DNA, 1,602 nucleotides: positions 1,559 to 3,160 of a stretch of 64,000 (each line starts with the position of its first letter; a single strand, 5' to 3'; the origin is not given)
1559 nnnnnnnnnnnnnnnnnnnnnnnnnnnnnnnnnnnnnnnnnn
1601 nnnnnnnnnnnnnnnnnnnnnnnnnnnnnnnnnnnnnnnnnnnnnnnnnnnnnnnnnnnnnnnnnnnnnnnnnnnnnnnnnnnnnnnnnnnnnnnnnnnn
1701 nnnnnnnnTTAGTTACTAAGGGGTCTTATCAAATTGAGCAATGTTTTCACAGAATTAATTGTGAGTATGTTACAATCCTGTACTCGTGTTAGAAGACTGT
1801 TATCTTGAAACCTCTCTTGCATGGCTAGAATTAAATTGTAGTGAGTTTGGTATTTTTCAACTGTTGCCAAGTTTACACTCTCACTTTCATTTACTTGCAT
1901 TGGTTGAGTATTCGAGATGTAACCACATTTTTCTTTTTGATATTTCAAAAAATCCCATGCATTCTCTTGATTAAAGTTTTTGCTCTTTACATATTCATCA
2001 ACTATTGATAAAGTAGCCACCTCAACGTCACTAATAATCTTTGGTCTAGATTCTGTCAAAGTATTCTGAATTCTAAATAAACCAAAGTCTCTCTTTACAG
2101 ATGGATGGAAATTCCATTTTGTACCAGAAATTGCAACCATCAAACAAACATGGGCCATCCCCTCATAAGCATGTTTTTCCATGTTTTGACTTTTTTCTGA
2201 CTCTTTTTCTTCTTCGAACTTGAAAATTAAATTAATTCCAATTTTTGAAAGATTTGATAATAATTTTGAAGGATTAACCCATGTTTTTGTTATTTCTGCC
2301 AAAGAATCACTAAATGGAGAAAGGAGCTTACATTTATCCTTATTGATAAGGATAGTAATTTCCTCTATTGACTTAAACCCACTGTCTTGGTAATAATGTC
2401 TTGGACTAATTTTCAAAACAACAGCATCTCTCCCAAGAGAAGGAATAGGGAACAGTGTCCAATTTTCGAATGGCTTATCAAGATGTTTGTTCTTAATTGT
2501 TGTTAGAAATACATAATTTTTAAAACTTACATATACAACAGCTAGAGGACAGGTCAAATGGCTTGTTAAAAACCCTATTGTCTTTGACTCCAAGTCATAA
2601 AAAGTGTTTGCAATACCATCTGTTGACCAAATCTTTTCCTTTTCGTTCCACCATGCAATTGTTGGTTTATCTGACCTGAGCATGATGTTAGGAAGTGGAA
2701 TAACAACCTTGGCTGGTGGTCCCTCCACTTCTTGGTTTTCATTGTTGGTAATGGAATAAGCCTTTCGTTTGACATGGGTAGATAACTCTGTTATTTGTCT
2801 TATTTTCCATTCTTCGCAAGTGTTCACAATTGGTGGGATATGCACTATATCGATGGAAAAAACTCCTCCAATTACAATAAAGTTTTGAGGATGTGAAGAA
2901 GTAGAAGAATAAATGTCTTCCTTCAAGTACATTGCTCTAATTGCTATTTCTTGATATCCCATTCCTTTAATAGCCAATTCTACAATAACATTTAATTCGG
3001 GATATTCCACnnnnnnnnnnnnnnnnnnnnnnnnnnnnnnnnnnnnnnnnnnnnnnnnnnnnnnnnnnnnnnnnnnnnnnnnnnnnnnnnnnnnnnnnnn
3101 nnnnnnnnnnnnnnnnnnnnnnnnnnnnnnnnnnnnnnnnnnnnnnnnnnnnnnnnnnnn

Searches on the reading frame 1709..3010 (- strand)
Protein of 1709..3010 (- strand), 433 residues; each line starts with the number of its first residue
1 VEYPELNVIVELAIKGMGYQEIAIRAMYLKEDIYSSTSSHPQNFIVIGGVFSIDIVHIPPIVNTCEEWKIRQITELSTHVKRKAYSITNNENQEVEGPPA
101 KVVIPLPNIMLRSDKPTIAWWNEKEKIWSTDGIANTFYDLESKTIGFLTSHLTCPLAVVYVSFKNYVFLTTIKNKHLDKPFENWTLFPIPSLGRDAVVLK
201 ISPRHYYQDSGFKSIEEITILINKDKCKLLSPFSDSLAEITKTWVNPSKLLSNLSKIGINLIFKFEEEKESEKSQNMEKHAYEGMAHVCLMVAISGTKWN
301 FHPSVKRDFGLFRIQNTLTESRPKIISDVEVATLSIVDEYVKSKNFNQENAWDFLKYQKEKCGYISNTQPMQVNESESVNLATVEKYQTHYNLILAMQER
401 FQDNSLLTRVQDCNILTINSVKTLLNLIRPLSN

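Call 6: search_protein_families(library=pfam, proteins=[window:1709-3010:-], max_evalue=0.01)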
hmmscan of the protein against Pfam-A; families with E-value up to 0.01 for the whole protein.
window:1709-3010:- (433 aa): 0 families

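Call 24: find_homologous_proteins(query=window:1709-3010:-)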
Query window:1709-3010:- (433 aa): 2 proteins with E <= 0.001 among 2799 candidates.
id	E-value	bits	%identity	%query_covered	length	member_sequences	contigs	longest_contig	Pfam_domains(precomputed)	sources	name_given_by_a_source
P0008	1.0e-136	474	51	100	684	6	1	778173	PF15927.11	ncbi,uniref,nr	ncbi:hypothetical protein C9374_013296 [Naegleria lovaniensis]|uniref:IC97/Casc1 N-terminal domain-c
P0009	7.9e-102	359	42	100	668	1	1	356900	PF15927.11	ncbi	ncbi:hypothetical protein ABK040_012887 [Willaertia magna]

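Call 26: find_encoding_contigs(protein=P0008, flank=10000)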
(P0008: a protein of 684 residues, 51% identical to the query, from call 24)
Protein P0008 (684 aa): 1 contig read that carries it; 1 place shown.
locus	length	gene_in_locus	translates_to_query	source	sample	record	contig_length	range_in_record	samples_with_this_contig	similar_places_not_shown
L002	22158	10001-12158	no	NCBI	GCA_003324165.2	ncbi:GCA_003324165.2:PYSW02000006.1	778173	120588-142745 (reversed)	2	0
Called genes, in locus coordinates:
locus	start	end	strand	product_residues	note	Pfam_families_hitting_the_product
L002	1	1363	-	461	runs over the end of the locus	PF25579:TPR_TRIP12_N (faint), PF01602:Adaptin_N (weak), PF02985:HEAT (faint), PF11698:V-ATPase_H_C (faint), PF13513:HEAT_EZ, PF00514:Arm, PF24768:ARM_ARMC5 (weak), PF00514:Arm, +1 more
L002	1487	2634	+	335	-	PF00168:C2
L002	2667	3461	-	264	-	-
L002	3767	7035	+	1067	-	PF07728:AAA_5 (faint), PF05673:DUF815 (faint), PF00004:AAA, PF00910:RNA_helicase (faint), PF05496:RuvB_N (faint), PF12775:AAA_7 (faint), PF13191:AAA_16 (faint), PF00004:AAA, +3 more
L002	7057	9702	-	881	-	-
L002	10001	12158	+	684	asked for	PF15927:Casc1_N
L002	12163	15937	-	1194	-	-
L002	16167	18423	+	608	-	PF09286:Pro-kuma_activ, PF00082:Peptidase_S8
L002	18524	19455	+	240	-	PF07286:D-Glu_cyclase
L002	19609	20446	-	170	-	PF00179:UQ_con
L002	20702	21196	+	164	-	PF11176:Tma16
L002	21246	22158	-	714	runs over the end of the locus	PF16367:RRM_7 (faint), PF00076:RRM_1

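Call 27: find_encoding_contigs(protein=P0009, flank=10000)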
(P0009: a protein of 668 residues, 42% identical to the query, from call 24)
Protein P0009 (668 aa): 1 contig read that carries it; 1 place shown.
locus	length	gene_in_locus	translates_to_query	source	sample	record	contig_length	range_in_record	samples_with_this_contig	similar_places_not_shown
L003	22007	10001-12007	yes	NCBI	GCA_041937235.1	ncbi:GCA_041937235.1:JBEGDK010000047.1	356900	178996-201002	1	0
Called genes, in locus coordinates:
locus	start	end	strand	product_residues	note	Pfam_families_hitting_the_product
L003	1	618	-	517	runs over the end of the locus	PF00635:Motile_Sperm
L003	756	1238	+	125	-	PF00831:Ribosomal_L29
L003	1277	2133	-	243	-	PF03652:RuvX (faint)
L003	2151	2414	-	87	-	-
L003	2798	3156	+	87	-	PF04419:SERF-like_N, PF12907:zf-met2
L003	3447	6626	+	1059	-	PF20720:nSTAND3 (faint), PF02367:TsaE (faint), PF13401:AAA_22 (faint), PF13173:AAA_14 (faint), PF23315:PEX6_4th (weak), PF00004:AAA, PF05496:RuvB_N (weak), PF00004:AAA, +8 more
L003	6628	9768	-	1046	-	-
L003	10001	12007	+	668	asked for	PF15927:Casc1_N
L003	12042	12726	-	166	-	PF00179:UQ_con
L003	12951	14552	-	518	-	PF00076:RRM_1, PF16367:RRM_7 (faint), PF22976:RRM_10 (faint), PF00076:RRM_1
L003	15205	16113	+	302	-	PF04185:Phosphoesterase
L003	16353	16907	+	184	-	PF01775:Ribosomal_L18A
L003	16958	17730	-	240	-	-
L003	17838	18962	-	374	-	PF00149:Metallophos (weak)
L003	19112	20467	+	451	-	-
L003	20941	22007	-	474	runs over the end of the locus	PF25390:WD40_RLD, PF00415:RCC1 (faint), PF13540:RCC1_2 (faint), PF25390:WD40_RLD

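Call 80: search_solved_structures(query=L003:19112-20467:+, max_evalue=0.001)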
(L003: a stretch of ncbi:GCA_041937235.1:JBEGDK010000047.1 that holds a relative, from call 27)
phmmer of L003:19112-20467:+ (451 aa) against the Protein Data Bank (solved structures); distinct sequences matched with E-value up to 0.001: 12.
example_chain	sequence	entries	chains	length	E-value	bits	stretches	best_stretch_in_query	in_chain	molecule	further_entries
9cpc_5N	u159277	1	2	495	2.6e-41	145.2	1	22-443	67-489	Meiosis-specific nuclear structural protein 1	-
8snb_2R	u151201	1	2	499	1.1e-39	139.8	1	7-432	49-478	Meiosis-specific nuclear structural protein 1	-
7rro_A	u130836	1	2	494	5.8e-39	137.5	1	18-443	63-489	Meiosis-specific nuclear structural protein 1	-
6u42_4N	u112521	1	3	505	5.2e-38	134.4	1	21-425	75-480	FAP127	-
8glv_4O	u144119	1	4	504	5.2e-38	134.4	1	21-425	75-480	Meiosis-specific nuclear structural protein 1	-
8otz_Br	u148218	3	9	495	8.7e-38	133.6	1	18-443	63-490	Meiosis-specific nuclear structural protein 1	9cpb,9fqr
7ung_B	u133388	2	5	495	1.3e-37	133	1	6-442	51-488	Meiosis-specific nuclear structural protein 1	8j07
8i7r_A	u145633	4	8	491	4.8e-35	124.6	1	2-440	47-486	Meiosis-specific nuclear structural protein 1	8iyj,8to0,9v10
8g2z_0H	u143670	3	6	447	3.3e-26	95.5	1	49-430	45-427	CFAP127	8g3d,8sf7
9d5n_CT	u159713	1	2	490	1.1e-08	37.9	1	10-439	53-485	Meiosis-specific nuclear structural protein 1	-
9e2g_0O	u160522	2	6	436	1.5e-06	30.8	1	4-425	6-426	Meiosis-specific nuclear structural protein 1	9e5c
9e78_0m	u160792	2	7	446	0.0002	23.8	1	3-423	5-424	CFAP127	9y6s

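Call 81: search_protein_families(library=pfam, proteins=[L003:19112-20467:+, L003:17838-18962:-], max_evalue=0.1)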
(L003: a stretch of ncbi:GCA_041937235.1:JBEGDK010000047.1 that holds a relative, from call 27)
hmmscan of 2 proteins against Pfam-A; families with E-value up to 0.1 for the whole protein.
L003:19112-20467:+ (451 aa): 1 family
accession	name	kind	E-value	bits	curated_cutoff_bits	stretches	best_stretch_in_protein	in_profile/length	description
PF13868.11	TPH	-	4.6e-58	196.9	27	1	71-420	3-352/352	Trichohyalin-plectin-homology domain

L003:17838-18962:- (374 aa): 1 family
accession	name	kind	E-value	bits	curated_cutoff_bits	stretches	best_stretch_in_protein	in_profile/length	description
PF00149.33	Metallophos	-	2.2e-06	28.7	21.5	1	17-277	2-189/191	Calcineurin-like phosphoesterase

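Call 106: list_cluster_members(proteins=[P0008])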
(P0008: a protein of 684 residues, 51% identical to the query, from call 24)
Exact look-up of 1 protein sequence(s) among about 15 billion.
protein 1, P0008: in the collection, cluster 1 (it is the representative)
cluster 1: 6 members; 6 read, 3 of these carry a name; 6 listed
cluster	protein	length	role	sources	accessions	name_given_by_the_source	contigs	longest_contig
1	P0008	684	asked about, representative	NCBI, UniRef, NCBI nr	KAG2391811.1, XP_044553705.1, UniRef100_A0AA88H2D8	hypothetical protein C9374_013296 [Naegleria lovaniensis] | IC97/Casc1 N-terminal domain-containing protein n=1 Tax=Naegleria lovaniensis TaxID=51637 ... | uncharacterized protein C9374_013296 [Naegleria lovaniensis]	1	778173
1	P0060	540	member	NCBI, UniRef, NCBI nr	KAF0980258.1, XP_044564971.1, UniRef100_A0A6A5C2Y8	hypothetical protein FDP41_013472 [Naegleria fowleri] | IC97/Casc1 N-terminal domain-containing protein n=1 Tax=Naegleria fowleri TaxID=5763 ... | uncharacterized protein FDP41_013472 [Naegleria fowleri]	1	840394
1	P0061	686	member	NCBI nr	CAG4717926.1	unnamed protein product [Naegleria fowleri]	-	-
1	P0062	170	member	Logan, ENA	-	-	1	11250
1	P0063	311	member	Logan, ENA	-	-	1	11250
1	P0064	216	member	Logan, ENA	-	-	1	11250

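Call 107: find_encoding_contigs(protein=P0060, flank=3000, max_places=2)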
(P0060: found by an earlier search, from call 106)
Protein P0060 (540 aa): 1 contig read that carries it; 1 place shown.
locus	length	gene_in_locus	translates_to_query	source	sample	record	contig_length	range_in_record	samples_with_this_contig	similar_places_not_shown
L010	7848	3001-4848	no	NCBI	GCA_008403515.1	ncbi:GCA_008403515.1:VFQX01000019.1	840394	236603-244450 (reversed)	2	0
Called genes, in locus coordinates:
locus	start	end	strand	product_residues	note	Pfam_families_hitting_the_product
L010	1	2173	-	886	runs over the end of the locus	-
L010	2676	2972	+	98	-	-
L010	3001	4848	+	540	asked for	PF15927:Casc1_N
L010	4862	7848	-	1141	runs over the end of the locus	PF13857:Ank_5 (faint)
